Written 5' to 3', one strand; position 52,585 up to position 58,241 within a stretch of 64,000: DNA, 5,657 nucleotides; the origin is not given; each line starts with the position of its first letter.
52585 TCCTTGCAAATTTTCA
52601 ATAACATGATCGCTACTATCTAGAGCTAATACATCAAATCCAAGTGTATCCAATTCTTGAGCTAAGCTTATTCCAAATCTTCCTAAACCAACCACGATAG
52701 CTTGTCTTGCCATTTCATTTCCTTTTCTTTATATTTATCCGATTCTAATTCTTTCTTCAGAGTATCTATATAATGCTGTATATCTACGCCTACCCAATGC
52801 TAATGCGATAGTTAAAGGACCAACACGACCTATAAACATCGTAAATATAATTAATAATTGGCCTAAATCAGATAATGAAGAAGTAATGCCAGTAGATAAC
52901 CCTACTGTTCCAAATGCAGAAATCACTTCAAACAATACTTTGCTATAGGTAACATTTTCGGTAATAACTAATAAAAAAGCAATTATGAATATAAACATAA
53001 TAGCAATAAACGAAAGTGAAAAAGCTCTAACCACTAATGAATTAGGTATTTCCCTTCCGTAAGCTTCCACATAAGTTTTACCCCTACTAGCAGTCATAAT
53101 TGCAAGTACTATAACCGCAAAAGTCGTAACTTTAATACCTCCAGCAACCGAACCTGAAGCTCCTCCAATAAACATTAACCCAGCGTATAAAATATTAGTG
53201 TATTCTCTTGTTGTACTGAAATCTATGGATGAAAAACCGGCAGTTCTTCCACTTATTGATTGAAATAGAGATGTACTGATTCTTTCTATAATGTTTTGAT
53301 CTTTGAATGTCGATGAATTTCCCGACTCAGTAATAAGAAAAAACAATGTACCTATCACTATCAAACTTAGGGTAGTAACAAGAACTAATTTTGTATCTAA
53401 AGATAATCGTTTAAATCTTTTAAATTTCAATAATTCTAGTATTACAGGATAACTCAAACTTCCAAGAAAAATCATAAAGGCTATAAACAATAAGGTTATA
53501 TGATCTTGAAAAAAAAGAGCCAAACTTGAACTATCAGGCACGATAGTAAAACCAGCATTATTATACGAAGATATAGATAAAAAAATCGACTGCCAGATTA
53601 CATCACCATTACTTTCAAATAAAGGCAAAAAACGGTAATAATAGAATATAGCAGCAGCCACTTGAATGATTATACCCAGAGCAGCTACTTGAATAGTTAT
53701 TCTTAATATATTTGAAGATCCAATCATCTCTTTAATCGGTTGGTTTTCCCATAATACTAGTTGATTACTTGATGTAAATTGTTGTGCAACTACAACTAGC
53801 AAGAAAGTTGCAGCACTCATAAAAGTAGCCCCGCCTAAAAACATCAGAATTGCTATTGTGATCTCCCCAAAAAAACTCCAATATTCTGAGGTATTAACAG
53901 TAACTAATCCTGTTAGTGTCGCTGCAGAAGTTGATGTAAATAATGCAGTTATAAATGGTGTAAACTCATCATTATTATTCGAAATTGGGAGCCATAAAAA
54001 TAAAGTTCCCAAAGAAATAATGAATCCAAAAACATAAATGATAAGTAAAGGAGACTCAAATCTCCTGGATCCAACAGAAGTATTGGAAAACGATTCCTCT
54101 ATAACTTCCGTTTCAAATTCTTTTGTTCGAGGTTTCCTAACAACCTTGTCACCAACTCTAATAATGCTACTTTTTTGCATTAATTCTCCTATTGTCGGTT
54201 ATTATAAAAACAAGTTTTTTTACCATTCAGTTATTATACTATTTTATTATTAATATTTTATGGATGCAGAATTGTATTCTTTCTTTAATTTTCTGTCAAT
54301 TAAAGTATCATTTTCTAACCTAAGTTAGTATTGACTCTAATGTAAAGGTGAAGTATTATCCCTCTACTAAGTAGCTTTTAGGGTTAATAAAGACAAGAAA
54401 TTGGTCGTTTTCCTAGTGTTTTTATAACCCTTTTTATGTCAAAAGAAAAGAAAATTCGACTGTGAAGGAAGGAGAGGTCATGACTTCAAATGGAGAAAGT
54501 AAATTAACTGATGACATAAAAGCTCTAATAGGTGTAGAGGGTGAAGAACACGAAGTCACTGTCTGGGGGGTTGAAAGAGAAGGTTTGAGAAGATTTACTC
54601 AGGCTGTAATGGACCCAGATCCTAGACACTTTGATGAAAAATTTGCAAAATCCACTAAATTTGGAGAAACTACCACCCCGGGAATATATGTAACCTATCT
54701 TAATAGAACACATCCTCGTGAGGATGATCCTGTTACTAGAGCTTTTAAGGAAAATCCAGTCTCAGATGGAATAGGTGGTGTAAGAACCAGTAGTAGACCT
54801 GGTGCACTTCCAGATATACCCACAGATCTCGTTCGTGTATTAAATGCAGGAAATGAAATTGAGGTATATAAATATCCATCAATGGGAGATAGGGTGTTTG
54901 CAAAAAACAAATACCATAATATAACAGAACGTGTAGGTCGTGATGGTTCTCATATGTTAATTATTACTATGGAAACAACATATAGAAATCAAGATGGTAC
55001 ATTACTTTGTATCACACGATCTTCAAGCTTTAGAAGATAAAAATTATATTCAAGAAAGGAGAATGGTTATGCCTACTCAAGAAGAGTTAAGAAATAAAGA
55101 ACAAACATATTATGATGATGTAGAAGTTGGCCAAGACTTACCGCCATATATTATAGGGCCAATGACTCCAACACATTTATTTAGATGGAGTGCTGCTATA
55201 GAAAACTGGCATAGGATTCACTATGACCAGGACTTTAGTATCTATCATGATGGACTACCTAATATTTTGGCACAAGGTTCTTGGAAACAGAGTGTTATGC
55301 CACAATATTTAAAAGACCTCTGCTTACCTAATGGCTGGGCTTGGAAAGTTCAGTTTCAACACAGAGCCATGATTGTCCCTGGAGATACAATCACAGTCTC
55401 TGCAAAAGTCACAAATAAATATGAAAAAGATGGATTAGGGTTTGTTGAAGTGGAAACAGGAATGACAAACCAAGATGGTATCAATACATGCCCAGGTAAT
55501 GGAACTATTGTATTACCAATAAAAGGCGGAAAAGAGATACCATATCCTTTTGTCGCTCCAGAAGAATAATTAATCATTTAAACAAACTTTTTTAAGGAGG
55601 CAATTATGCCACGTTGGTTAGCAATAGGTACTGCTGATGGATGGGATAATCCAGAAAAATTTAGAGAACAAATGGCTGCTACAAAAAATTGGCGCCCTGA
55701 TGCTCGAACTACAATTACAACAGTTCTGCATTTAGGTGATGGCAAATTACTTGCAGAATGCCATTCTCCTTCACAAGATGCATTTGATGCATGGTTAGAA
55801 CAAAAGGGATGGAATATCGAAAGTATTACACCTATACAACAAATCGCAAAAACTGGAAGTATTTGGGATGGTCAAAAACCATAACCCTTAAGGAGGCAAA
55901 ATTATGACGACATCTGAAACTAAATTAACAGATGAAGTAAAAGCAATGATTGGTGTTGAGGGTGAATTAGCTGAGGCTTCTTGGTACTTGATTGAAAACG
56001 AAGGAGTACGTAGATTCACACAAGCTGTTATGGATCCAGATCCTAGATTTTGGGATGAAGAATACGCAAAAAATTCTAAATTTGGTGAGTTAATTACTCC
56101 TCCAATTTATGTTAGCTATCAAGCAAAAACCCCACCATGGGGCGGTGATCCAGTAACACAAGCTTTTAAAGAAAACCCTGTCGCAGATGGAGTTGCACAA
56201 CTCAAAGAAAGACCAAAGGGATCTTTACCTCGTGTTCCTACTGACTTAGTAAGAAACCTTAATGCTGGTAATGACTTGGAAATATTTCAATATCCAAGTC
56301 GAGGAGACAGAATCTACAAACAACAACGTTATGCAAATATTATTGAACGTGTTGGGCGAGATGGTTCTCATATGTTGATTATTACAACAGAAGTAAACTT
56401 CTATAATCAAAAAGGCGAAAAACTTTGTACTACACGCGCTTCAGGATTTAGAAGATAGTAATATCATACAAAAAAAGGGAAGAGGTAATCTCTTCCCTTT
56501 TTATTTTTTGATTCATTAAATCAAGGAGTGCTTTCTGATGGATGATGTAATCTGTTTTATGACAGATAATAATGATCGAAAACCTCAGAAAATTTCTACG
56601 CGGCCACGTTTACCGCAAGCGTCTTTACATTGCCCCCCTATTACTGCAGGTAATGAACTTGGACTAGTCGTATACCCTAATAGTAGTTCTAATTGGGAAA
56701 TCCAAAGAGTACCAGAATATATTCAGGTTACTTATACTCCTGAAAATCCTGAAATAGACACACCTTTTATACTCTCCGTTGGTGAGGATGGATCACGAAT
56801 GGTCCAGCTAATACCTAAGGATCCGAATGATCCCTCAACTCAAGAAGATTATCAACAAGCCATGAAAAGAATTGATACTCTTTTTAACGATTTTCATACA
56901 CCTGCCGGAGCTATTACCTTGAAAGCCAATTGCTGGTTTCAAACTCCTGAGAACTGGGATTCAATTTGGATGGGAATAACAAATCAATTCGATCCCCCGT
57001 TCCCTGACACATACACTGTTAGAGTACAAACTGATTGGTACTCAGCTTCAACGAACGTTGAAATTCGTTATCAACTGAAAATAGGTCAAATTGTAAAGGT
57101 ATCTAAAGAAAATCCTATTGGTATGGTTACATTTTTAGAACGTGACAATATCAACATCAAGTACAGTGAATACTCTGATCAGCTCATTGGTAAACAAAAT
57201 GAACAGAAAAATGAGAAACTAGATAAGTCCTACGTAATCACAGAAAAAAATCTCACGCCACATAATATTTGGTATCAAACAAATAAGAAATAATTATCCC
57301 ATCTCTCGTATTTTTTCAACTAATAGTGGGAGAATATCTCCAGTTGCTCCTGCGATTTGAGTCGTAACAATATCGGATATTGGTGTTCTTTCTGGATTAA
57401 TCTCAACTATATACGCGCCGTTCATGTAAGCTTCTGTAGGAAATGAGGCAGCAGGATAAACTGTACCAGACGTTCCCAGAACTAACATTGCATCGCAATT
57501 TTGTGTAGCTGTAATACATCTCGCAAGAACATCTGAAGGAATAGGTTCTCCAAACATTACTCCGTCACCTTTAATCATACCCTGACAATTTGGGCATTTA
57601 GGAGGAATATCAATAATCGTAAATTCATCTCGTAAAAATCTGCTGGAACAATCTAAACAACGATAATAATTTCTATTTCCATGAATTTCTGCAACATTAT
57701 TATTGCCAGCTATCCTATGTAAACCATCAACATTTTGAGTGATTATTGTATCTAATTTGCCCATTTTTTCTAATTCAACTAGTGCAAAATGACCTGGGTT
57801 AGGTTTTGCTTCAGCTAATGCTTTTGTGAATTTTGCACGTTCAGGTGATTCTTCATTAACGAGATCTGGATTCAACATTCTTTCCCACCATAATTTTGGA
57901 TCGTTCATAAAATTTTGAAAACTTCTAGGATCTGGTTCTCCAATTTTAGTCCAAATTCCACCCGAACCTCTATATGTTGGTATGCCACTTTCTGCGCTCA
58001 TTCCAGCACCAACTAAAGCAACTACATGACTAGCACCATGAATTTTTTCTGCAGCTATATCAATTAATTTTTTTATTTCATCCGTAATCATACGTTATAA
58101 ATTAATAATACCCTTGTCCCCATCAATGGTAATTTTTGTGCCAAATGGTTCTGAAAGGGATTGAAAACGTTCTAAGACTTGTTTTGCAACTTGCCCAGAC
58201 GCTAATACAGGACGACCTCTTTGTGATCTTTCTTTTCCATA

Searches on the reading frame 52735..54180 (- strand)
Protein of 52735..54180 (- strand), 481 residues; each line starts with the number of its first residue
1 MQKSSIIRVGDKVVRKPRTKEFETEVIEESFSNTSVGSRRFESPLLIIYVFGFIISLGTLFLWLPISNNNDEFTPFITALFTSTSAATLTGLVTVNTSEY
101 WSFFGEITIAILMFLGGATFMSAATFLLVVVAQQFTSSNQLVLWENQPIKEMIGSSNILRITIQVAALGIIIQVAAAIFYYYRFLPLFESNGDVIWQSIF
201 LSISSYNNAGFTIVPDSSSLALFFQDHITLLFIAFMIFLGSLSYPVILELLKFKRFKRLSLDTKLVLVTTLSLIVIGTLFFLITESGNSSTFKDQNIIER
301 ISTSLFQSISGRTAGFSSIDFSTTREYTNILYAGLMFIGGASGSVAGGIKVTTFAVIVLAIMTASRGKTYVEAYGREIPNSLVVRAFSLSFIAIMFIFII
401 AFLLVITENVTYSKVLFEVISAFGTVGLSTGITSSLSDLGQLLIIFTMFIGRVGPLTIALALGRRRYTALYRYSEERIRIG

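Call 57: search_protein_families(library=pfam, proteins=[window:52735-54180:-], max_evalue=0.00001)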
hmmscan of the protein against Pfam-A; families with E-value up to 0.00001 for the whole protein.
window:52735-54180:- (481 aa): 1 family
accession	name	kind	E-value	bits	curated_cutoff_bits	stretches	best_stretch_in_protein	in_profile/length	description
PF02386.22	TrkH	-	9.4e-50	169.9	27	1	71-461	58-489/502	Cation transport protein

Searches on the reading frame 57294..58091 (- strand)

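Call 57: search_protein_families(library=pfam, proteins=[window:57294-58091:-], max_evalue=0.00001)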
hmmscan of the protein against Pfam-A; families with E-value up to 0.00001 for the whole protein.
window:57294-58091:- (265 aa): 1 family
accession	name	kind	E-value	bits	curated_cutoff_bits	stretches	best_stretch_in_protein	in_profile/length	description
PF02146.23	SIR2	-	1.3e-41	142.9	24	1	28-213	1-180/180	Sir2 family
